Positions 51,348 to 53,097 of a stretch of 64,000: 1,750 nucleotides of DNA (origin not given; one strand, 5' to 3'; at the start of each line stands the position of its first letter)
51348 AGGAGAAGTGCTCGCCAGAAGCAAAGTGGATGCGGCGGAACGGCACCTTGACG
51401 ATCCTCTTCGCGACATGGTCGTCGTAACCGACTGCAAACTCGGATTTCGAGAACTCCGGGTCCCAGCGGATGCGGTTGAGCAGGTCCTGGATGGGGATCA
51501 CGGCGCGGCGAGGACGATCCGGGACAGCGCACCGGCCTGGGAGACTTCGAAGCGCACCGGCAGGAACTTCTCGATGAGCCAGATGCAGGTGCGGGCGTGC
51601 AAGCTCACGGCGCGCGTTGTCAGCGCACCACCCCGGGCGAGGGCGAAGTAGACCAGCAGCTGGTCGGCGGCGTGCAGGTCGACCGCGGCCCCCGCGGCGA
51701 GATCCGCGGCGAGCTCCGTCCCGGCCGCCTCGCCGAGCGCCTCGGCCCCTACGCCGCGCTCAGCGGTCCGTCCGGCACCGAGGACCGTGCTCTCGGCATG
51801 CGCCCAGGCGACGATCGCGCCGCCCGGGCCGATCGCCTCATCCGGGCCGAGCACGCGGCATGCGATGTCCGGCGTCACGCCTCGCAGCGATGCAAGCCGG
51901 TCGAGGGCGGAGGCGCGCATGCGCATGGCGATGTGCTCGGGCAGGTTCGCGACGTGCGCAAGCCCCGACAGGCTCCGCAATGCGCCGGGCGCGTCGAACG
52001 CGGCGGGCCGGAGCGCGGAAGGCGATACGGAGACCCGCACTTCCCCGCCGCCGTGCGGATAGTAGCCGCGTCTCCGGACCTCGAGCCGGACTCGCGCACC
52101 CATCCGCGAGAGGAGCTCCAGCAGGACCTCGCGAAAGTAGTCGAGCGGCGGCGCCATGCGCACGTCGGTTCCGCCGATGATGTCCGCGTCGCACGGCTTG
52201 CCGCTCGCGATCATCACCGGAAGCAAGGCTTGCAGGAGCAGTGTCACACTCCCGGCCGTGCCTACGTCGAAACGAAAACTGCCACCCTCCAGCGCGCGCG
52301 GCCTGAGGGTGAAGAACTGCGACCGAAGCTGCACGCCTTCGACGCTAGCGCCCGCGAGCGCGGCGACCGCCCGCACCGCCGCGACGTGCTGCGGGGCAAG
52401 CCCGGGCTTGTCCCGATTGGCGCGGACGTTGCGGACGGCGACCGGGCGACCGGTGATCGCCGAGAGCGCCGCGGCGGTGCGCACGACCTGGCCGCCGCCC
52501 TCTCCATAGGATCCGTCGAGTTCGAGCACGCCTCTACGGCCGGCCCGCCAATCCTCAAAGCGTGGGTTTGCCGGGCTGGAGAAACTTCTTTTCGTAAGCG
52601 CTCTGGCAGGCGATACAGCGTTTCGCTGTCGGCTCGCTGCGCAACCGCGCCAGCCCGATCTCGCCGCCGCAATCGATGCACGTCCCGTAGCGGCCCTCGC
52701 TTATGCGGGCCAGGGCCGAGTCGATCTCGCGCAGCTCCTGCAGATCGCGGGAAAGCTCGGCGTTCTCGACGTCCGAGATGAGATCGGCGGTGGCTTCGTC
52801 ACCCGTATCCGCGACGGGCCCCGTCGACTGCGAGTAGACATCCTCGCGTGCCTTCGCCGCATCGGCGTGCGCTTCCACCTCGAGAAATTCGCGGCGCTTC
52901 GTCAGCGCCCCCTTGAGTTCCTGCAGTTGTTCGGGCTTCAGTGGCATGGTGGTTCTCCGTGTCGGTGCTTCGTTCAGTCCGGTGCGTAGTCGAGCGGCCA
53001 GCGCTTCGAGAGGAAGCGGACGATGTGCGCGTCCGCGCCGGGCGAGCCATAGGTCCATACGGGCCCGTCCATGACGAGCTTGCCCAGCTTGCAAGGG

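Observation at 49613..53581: A second RNA-end-processing locus: an RNase Z-like MBL hydrolase converges on a hypothetical / DksA-like / rtcA / DUF504 operon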

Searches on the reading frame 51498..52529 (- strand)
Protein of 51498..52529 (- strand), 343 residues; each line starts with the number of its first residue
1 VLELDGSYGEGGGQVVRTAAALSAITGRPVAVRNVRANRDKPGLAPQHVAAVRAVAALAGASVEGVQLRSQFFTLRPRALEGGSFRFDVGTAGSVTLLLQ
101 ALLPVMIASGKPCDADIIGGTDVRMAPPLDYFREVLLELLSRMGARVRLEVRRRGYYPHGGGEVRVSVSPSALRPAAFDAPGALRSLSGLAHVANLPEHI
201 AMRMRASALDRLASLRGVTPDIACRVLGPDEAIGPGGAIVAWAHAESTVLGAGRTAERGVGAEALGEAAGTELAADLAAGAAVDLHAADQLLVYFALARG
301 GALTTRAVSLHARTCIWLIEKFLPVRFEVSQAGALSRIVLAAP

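Call 6: search_protein_families(library=pfam, proteins=[window:51498-52529:-], max_evalue=0.01)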
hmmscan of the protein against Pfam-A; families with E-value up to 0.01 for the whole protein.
window:51498-52529:- (343 aa): 2 families
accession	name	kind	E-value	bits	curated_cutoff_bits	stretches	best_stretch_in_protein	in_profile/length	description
PF01137.26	RTC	-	8.4e-78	261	27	1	8-329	1-221/221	RNA 3'-terminal phosphate cyclase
PF05189.18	RTC_insert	-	1.3e-15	58.1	23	1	181-277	3-101/102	RNA 3'-terminal phosphate cyclase (RTC), insert domain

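Call 7: search_protein_families(library=ncbifam, proteins=[window:51498-52529:-], max_evalue=0.01)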
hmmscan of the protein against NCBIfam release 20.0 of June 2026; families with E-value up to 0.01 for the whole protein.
window:51498-52529:- (343 aa): 4 families
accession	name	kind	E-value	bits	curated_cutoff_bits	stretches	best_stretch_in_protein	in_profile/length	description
TIGR03399.1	RNA_3prim_cycl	equivalog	3.7e-113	378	250.05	1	2-328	1-326/326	RNA 3'-terminal phosphate cyclase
NF003246.0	PRK04204.1-2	equivalog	5.5e-101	338.2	352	1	1-334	3-331/342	RNA 3'-terminal phosphate cyclase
NF003247.0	PRK04204.1-3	equivalog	6.4e-60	203.2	333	1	1-339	4-336/338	RNA 3'-terminal phosphate cyclase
TIGR03400.1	18S_RNA_Rcl1p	equivalog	3.6e-28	98.4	227.95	1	14-330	7-332/360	18S rRNA biogenesis protein RCL1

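Call 26: find_related_loci(query=window:51498-52529:-, collection=genome_contigs, flank=8000)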
Query window:51498-52529:- (343 aa) in genome_contigs; peptide patterns used: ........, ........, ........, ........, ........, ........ (x = any residue, [..] = any of these).
96 stretches matched a pattern; 9 encode a relative of the query (tblastn E <= 1e-3); 9 distinct loci.
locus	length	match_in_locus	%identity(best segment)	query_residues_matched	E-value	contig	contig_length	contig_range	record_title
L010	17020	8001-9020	50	2-341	2e-87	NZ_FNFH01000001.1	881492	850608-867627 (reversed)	Microbulbifer yueqingensis strain CGMCC 1.10658, whole genome shotgun sequence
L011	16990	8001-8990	41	1-340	9e-81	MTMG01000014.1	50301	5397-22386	MAG: Methanomicrobia archaeon JdFR-19 JGI24020J35080_1000272, whole genome shotgun sequence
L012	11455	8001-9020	39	1-339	2e-64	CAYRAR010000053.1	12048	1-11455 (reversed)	MAG TPA_asm: uncultured Thermodesulfobacteriota bacterium isolate SRP338002_co1_158 genome assembly, contig: NODE_4960_l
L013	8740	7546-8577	32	1-330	4e-63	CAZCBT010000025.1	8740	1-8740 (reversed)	MAG TPA_asm: Candidatus Woesearchaeota archaeon isolate binchicken_co19_519 genome assembly, contig: NODE_13993_length_8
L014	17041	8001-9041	36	1-330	1e-60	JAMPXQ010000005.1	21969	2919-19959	MAG: Candidatus Woesearchaeota archaeon isolate R2F_R2FSRR_metabat.41 R2F_C1208, whole genome shotgun sequence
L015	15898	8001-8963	37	1-323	5e-57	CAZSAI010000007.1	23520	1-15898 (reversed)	MAG TPA_asm: uncultured Planctomycetia bacterium isolate binchicken_co19_531 genome assembly, contig: NODE_3259_length_2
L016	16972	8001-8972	41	1-329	5e-64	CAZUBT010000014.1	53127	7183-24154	MAG TPA_asm: uncultured Desulfobacterales bacterium isolate SRP302447_co1_423 genome assembly, contig: NODE_1902_length_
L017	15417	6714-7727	36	1-323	1e-51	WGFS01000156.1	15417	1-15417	MAG: Aquificaceae bacterium isolate S146_91_esom k151_664100, whole genome shotgun sequence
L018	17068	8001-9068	37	1-331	8e-63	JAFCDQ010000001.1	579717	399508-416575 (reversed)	Candidatus Woesearchaeota archaeon isolate Meg19_1012_Bin_77 Meg19_1012_Bin_77_scaffold_1, whole genome shotgun sequence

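Call 29: find_related_loci(query=window:51498-52529:-, collection=metagenome_contigs, flank=8000)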
Query window:51498-52529:- (343 aa) in metagenome_contigs; peptide patterns used: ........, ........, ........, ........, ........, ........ (x = any residue, [..] = any of these).
110 stretches matched a pattern; 25 encode a relative of the query (tblastn E <= 1e-3); 25 distinct loci.
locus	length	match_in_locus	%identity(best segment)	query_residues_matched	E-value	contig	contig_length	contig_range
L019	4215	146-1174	89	1-343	0e+0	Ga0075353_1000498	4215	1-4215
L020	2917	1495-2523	89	1-343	0e+0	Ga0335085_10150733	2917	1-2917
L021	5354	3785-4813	87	1-343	0e+0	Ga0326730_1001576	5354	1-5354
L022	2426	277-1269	87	1-331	1e-179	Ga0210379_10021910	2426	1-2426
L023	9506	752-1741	86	1-331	2e-163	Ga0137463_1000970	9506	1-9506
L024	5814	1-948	86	28-343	3e-158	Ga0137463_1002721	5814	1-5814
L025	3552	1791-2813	74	1-342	7e-157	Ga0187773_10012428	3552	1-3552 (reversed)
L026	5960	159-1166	64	1-338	2e-132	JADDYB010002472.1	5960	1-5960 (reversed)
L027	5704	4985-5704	89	1-240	1e-127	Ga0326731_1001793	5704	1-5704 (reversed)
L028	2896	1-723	87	91-331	3e-130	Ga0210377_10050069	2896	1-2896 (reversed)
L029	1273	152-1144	60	4-334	2e-132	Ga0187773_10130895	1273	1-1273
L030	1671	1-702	74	108-342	2e-106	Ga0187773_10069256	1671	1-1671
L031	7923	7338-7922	85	1-195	2e-97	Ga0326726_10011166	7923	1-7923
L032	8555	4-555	90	160-343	7e-93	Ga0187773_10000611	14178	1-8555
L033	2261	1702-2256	85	1-185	6e-95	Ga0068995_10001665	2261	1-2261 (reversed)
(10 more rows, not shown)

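Call 42: search_protein_families(library=padloc, proteins=[window:51498-52529:-], max_evalue=0.01)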
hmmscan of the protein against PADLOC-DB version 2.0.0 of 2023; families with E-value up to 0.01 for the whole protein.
window:51498-52529:- (343 aa): 0 families

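Call 104: search_solved_structures(query=window:51498-52529:-, max_evalue=1e-10, show_alignments=1)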
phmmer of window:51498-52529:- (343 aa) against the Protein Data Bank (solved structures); distinct sequences matched with E-value up to 1e-10: 7.
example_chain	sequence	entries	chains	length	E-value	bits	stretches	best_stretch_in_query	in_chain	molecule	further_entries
4o89_A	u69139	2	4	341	8e-73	249.4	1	1-330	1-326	RNA 3'-terminal phosphate cyclase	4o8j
1qmh_A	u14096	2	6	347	1.3e-59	206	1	1-339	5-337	RNA 3'-TERMINAL PHOSPHATE CYCLASE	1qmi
3kgd_A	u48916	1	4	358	1.4e-59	205.8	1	1-338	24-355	RNA 3'-terminal phosphate cyclase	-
3tut_A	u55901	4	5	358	2.1e-58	202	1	1-338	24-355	RNA 3'-terminal phosphate cyclase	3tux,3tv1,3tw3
7mq8_SH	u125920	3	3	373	6.7e-19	72.2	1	11-274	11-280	RNA 3'-terminal phosphate cyclase-like protein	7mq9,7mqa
7suk_SH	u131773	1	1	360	1.6e-11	47.9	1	12-299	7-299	RNA 3'-terminal phosphate cyclase-like protein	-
4clq_A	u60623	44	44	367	1.7e-11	47.9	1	12-299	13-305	RNA 3'-TERMINAL PHOSPHATE CYCLASE-LIKE PROTEIN | Rcl1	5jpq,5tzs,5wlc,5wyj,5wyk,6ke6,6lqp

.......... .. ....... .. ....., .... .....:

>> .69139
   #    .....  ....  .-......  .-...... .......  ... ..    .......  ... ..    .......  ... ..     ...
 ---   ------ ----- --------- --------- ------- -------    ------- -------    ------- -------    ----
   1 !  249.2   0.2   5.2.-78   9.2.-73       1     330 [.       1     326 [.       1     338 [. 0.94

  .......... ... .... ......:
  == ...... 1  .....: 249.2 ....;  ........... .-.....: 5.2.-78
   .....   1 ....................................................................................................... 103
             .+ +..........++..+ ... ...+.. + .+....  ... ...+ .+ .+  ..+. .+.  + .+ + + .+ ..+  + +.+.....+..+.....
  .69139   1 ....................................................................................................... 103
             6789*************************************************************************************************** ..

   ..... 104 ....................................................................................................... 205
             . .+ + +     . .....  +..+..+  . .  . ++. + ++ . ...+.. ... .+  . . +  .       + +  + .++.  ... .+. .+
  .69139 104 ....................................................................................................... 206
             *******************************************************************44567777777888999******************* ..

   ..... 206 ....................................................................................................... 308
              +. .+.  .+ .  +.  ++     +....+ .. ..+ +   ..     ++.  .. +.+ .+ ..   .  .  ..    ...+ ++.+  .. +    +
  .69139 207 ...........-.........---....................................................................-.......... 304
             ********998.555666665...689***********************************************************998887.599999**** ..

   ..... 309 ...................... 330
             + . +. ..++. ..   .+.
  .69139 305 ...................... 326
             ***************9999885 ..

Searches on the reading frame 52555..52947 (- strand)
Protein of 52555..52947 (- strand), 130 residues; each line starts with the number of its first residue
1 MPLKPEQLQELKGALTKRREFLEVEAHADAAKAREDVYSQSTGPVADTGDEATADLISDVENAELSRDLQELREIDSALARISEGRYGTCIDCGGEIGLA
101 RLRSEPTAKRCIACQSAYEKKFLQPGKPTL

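Call 6: search_protein_families(library=pfam, proteins=[window:52555-52947:-], max_evalue=0.01)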
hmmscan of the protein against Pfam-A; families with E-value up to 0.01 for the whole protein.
window:52555-52947:- (130 aa): 1 family
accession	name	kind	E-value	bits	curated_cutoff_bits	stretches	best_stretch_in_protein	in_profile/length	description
PF01258.23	zf-dskA_traR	-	2.7e-13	50.1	24.9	1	85-120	1-36/36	Prokaryotic dksA/traR C4-type zinc finger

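Call 7: search_protein_families(library=ncbifam, proteins=[window:52555-52947:-], max_evalue=0.01)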
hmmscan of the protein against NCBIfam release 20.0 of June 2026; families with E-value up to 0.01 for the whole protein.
window:52555-52947:- (130 aa): 6 families
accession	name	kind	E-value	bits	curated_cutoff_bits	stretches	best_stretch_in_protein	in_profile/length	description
NF033459.1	DksA_like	equivalog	8.8e-20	71.1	105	1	7-121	2-112/113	RNA polymerase-binding protein DksA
TIGR02420.1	dksA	equivalog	1e-17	64.5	115.5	1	4-116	2-109/110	RNA polymerase-binding protein DksA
TIGR02890.1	bacill_yteA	subfamily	6.3e-16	58.9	134.4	1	6-125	1-124/159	regulatory protein, yteA family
NF008045.0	PRK10778.1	equivalog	2.7e-09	37.4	289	1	7-119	36-143/151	RNA polymerase-binding protein DksA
TIGR02419.1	C4_traR_proteo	subfamily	3.8e-09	37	59.7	1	54-119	3-64/64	phage/conjugal plasmid C-4 type zinc finger protein, TraR family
NF008243.0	PRK11019.1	equivalog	0.002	18.5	96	1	83-121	31-70/88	DksA/TraR family C4-type zinc finger protein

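Call 38: search_solved_structures(query=window:52555-52947:-, max_evalue=0.01, show_alignments=2)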
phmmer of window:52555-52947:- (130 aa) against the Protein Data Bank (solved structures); distinct sequences matched with E-value up to 0.01: 4.
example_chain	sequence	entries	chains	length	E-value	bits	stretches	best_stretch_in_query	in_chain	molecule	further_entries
2kq9_A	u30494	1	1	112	6.8e-09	39.5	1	51-117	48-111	DnaK suppressor protein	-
6ptg_A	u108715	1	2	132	7.5e-09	39.3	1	1-123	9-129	DnaK Suppressor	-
1tjl_A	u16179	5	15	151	6.6e-08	36.3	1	50-119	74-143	DnaK suppressor protein | RNA polymerase-binding transcription factor DksA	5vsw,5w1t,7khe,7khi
4ijj_A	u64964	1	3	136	9.9e-08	35.7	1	63-121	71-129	Putative C4-type zinc finger protein, DksA/TraR family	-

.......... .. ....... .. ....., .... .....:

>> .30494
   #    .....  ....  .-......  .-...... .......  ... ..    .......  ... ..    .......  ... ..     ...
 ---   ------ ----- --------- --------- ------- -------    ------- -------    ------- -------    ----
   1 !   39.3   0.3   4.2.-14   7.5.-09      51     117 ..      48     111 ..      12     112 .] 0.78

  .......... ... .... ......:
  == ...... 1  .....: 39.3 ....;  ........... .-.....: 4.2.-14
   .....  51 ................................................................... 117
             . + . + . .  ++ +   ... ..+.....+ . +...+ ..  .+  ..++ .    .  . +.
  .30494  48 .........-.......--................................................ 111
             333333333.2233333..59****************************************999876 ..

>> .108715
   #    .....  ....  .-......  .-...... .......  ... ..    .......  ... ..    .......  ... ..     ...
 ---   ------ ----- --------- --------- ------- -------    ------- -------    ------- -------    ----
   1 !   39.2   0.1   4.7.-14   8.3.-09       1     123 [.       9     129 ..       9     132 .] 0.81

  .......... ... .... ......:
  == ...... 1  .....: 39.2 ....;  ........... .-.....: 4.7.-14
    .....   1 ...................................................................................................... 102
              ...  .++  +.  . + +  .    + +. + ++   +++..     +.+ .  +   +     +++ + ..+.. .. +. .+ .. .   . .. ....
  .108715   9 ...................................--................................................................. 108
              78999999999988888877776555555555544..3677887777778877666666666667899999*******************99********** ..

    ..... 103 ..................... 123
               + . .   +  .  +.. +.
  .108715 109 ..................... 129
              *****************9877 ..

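Call 42: search_protein_families(library=padloc, proteins=[window:52555-52947:-], max_evalue=0.01)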
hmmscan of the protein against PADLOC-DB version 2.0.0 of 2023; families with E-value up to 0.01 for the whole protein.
window:52555-52947:- (130 aa): 0 families

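Call 95: find_encoding_contigs(protein=window:52555-52947:-, flank=10000, max_places=10)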
Protein window:52555-52947:- (130 aa): 2 contigs read that carry it; 2 places shown.
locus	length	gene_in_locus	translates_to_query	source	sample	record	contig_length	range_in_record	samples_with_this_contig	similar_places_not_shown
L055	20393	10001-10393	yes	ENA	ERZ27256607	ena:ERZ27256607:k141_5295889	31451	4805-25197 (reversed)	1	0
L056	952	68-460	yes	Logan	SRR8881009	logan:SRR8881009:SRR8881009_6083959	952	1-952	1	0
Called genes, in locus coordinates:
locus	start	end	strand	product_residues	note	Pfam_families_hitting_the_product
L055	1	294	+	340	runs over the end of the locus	PF00561:Abhydrolase_1, PF12146:Hydrolase_4 (faint)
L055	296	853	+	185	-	-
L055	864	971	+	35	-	-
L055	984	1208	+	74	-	PF04430:DUF498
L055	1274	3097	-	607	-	PF00012:HSP70, PF06723:MreB_Mbl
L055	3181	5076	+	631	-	PF06480:FtsH_ext (faint), PF00004:AAA, PF17862:AAA_lid_3, PF01434:Peptidase_M41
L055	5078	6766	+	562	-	PF00501:AMP-binding, PF13193:AMP-binding_C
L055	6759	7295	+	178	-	PF13302:Acetyltransf_3, PF00583:Acetyltransf_1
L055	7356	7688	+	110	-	-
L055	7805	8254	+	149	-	PF00571:CBS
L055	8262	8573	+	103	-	-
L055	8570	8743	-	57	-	-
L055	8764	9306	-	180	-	PF02482:Ribosomal_S30AE, PF00313:CSD (weak)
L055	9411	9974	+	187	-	-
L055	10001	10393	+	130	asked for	PF01258:zf-dskA_traR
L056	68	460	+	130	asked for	PF01258:zf-dskA_traR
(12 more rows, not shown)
